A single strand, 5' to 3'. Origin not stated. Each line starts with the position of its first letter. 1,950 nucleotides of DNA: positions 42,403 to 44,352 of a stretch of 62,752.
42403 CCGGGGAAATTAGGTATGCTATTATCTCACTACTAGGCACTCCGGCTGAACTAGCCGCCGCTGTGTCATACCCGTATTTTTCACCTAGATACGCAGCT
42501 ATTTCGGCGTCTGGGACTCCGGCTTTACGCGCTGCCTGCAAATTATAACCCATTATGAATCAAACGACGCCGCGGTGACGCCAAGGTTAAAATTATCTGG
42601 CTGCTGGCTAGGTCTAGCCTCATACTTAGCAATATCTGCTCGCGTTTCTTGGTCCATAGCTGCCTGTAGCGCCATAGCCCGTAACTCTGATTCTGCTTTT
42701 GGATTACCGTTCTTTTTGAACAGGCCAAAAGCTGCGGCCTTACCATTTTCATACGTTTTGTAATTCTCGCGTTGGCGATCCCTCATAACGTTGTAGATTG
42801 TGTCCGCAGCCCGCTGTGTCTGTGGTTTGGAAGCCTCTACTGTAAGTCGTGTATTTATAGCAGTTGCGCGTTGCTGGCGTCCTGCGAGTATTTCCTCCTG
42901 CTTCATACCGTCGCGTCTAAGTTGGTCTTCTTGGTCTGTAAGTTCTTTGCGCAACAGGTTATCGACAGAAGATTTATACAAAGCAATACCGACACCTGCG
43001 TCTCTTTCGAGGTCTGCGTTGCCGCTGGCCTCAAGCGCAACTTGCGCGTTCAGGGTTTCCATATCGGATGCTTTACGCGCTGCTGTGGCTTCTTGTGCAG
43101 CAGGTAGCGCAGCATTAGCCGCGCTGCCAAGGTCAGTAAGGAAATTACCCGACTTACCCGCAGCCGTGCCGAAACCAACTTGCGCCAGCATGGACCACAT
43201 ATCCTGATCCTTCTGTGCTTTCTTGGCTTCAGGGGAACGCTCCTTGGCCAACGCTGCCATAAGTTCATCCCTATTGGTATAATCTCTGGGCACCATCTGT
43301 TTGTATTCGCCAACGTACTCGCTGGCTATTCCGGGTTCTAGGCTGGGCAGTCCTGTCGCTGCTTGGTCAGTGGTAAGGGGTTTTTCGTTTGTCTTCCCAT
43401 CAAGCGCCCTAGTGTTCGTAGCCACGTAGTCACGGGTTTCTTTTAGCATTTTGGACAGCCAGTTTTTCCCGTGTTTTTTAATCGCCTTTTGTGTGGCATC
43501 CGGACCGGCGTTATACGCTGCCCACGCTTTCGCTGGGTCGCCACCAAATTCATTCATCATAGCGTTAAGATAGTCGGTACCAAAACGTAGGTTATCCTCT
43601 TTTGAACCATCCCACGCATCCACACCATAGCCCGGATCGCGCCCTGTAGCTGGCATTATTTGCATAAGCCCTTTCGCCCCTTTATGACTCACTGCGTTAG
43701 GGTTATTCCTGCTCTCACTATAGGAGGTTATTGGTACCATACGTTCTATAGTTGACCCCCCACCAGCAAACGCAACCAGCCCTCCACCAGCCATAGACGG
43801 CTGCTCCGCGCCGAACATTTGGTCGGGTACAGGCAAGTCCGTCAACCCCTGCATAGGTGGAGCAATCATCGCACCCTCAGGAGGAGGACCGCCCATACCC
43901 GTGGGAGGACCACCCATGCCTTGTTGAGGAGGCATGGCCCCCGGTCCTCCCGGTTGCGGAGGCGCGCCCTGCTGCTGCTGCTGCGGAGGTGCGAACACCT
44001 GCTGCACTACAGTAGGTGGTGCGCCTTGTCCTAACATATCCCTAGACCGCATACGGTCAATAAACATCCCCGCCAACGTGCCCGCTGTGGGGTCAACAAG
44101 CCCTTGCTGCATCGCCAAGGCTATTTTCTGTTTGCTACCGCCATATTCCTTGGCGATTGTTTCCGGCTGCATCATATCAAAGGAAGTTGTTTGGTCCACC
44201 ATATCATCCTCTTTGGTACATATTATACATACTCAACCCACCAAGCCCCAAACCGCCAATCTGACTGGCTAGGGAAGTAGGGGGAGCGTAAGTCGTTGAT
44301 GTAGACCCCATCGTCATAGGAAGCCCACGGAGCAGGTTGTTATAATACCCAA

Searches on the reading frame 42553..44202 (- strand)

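Call 27: search_protein_families(library=phrogs, max_evalue=0.001, proteins=[window:42553-44202:-])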
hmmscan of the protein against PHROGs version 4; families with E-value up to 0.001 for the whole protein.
window:42553-44202:- (549 aa): 11 families
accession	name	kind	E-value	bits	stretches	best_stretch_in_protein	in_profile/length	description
phrog_19855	-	head and packaging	2.3e-22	79.4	1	170-262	1094-1186/1257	virion structural protein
phrog_669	-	lysis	2.5e-21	75.8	1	161-284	944-1071/1946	endolysin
phrog_28504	-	tail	7.6e-21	75.5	1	162-276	257-369/597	lytic tail fiber protein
phrog_2013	-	tail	9.8e-20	71.8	1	161-285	491-607/657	lytic tail protein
phrog_14342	-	tail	1.3e-15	58.8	1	163-261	166-266/272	lytic tail fiber protein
phrog_342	-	head and packaging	1.4e-10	40.9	1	162-339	39-202/1235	internal virion protein with endolysin domain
phrog_13449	-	other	2.3e-10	41.4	1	156-260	25-123/269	transglycosylase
phrog_10475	-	lysis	5.1e-10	39.6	1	148-519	285-638/700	endolysin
phrog_21143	-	tail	3.2e-08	33.4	1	161-242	27-106/576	lytic tail fiber protein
phrog_28014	-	unknown function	6.7e-06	26.9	1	162-240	58-135/224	-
phrog_12507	-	other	0.00024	22.1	1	162-238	34-109/260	transglycosylase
